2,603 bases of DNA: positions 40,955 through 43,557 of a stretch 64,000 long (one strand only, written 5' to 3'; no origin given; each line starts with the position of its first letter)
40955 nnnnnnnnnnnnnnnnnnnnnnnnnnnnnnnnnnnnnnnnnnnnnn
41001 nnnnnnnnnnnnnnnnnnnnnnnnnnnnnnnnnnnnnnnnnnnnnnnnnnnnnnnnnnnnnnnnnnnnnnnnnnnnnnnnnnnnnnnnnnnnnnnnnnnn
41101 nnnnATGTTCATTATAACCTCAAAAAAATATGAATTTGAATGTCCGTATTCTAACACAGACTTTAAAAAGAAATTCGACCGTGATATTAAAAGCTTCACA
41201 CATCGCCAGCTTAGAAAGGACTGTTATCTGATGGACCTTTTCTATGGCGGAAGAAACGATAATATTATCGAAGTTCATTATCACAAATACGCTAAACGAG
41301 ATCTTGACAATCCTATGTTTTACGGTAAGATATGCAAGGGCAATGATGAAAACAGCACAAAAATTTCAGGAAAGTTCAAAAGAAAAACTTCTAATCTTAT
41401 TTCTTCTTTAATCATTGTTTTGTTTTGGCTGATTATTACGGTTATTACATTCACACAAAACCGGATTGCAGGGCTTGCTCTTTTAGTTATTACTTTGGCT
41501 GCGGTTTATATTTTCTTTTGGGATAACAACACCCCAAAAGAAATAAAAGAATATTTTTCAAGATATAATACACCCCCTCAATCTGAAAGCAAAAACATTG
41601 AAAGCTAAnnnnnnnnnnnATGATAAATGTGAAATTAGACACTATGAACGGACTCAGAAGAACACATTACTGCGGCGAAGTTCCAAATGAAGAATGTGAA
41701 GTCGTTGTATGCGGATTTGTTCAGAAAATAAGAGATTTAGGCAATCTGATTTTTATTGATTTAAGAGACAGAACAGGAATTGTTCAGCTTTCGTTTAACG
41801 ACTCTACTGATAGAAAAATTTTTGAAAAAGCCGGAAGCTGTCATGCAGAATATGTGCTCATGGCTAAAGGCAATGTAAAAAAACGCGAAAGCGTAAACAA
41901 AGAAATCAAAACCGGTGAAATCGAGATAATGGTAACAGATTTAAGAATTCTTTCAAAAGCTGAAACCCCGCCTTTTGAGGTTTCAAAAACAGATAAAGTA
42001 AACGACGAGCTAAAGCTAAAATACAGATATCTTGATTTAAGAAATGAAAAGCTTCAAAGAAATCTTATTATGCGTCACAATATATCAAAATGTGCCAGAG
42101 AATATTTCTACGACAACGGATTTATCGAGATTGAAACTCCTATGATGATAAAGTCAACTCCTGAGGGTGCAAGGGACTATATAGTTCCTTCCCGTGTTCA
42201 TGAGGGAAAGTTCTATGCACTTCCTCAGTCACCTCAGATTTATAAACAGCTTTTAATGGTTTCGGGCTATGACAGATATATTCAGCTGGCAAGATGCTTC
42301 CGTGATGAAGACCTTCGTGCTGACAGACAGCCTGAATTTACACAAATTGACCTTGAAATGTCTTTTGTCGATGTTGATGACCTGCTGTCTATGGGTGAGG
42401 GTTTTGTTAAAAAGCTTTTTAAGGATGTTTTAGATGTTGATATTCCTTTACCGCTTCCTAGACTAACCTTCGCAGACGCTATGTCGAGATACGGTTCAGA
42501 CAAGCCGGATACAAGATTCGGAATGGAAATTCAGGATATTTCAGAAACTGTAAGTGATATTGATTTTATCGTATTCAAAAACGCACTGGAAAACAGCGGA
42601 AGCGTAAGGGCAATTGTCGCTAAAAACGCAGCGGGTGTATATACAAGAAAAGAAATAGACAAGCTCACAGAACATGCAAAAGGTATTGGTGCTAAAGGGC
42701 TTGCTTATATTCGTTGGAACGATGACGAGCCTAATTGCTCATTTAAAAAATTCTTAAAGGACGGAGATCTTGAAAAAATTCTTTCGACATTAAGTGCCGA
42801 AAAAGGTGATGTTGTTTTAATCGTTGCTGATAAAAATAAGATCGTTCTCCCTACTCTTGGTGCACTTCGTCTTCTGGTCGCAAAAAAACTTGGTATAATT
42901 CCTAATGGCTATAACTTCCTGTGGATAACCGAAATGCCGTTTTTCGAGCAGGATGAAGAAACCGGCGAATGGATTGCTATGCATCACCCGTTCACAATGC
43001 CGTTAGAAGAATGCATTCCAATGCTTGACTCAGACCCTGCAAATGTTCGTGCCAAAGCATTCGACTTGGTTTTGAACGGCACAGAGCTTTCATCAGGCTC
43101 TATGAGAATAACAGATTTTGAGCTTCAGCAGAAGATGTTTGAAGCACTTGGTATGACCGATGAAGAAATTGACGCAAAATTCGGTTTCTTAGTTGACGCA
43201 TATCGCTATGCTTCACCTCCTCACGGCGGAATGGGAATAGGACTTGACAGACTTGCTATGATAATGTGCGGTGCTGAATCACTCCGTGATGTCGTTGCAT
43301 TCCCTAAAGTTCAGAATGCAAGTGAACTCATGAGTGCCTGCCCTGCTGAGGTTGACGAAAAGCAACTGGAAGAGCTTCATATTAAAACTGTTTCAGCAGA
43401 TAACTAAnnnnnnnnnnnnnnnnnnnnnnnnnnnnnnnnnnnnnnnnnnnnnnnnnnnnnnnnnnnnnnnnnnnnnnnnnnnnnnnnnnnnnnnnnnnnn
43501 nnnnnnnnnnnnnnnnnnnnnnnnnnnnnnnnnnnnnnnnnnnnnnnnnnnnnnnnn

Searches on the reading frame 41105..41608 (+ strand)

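Call 21: search_protein_families(library=pfam, proteins=[window:41105-41608:+], max_evalue=0.01)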
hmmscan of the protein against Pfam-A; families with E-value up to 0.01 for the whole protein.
window:41105-41608:+ (167 aa): 1 family
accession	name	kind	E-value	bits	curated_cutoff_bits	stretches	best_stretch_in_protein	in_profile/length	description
PF20990.2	DUF2207_C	-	0.0085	16.3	33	1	60-145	95-191/247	Predicted membrane protein (DUF2207) C-terminal domain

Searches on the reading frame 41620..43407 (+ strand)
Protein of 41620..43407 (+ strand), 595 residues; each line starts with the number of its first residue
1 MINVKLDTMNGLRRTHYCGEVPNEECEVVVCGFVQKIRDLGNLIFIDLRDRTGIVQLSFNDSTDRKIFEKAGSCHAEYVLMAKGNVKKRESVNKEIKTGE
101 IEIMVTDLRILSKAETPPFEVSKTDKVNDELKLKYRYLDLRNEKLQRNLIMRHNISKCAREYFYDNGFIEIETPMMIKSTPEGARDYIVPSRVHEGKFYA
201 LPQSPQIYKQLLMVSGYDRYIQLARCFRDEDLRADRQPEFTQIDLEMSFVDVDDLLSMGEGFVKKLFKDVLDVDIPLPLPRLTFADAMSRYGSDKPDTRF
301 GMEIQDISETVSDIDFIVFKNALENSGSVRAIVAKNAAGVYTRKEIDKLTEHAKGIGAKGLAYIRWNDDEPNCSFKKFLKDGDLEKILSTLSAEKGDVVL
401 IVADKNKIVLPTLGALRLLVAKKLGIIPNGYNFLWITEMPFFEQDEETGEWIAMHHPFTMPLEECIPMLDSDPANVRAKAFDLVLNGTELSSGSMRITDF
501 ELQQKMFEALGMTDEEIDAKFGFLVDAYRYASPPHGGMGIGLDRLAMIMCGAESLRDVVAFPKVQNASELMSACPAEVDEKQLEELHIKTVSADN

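Call 14: search_protein_families(library=pfam, proteins=[window:41620-43407:+])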
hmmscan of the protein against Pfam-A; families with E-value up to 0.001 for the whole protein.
window:41620-43407:+ (595 aa): 4 families
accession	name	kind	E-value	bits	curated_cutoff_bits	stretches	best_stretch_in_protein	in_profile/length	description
PF00152.25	tRNA-synt_2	-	5.8e-117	390.6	25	1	129-564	2-307/308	tRNA synthetases class II (D, K and N)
PF02938.19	GAD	-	3.2e-22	79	23.4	1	319-410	1-92/95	GAD domain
PF01336.31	tRNA_anti-codon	-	4.1e-14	52.7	27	1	28-111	1-75/75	OB-fold nucleic acid binding domain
PF01409.25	tRNA-synt_2d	-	3.3e-07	30.5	19.8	0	219-269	104-156/246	tRNA synthetases class II core domain (F)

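Call 16: find_encoding_contigs(protein=window:41620-43407:+, flank=10000, max_places=6)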
Protein window:41620-43407:+ (595 aa): 7 contigs read that carry it; 6 places shown.
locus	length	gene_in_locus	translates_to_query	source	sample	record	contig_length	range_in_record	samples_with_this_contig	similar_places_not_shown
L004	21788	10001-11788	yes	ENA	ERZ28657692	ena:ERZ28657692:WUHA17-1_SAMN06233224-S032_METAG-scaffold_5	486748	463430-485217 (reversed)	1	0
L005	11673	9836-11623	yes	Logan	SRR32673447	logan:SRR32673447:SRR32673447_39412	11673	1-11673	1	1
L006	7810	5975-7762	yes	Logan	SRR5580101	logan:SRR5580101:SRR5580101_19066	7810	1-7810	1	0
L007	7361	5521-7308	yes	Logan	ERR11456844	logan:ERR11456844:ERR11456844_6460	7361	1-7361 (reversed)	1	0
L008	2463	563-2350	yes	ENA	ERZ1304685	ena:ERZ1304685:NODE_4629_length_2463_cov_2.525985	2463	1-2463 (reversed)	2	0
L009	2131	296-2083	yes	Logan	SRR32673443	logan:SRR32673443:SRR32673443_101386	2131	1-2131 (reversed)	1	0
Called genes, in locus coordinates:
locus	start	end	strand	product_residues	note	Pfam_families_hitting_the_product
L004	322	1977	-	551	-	PF20597:pAdhesive_15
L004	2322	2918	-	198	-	-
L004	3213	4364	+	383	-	PF13180:PDZ_2, PF14685:PDZ_Tricorn (weak), PF17820:PDZ_6, PF05580:Peptidase_S55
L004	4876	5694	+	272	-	PF00072:Response_reg, PF08769:Spo0A_C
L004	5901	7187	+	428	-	PF12897:Asp_aminotransf, PF00155:Aminotran_1_2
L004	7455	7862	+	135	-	PF02142:MGS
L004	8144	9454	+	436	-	PF01409:tRNA-synt_2d (faint), PF13393:tRNA-synt_His, PF00587:tRNA-synt_2b, PF00152:tRNA-synt_2 (weak), PF03129:HGTP_anticodon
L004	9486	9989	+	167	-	-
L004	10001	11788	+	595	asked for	PF01336:tRNA_anti-codon, PF00152:tRNA-synt_2, PF01409:tRNA-synt_2d (faint), PF02938:GAD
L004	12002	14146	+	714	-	PF00082:Peptidase_S8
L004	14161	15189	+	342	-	PF12799:LRR_4 (faint), PF13306:LRR_5, PF13855:LRR_8 (faint)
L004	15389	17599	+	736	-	PF00082:Peptidase_S8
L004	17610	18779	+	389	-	PF12799:LRR_4 (faint), PF13306:LRR_5, PF13855:LRR_8 (weak)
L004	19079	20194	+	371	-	PF13306:LRR_5, PF13855:LRR_8 (faint), PF13306:LRR_5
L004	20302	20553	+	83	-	-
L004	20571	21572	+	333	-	PF13306:LRR_5, PF13855:LRR_8 (faint), PF13306:LRR_5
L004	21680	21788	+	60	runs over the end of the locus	-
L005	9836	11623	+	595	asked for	PF01336:tRNA_anti-codon, PF00152:tRNA-synt_2, PF01409:tRNA-synt_2d (faint), PF02938:GAD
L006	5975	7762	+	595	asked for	PF01336:tRNA_anti-codon, PF00152:tRNA-synt_2, PF01409:tRNA-synt_2d (faint), PF02938:GAD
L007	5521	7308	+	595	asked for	PF01336:tRNA_anti-codon, PF00152:tRNA-synt_2, PF01409:tRNA-synt_2d (faint), PF02938:GAD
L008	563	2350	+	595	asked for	PF01336:tRNA_anti-codon, PF00152:tRNA-synt_2, PF01409:tRNA-synt_2d (faint), PF02938:GAD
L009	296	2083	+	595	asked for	PF01336:tRNA_anti-codon, PF00152:tRNA-synt_2, PF01409:tRNA-synt_2d (faint), PF02938:GAD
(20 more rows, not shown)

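Call 52: list_cluster_members(proteins=[window:41620-43407:+, P0012, P0005])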
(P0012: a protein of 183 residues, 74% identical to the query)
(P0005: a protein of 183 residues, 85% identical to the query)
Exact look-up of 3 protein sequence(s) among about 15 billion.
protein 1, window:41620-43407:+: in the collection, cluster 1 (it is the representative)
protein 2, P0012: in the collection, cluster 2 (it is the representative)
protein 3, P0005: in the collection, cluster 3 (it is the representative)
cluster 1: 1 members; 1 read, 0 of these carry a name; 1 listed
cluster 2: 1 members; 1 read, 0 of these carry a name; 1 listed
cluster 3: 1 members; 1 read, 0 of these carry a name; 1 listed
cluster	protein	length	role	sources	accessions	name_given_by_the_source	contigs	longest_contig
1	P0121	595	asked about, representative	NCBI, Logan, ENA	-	-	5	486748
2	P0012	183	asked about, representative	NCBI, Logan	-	-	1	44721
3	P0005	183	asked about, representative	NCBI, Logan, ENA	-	-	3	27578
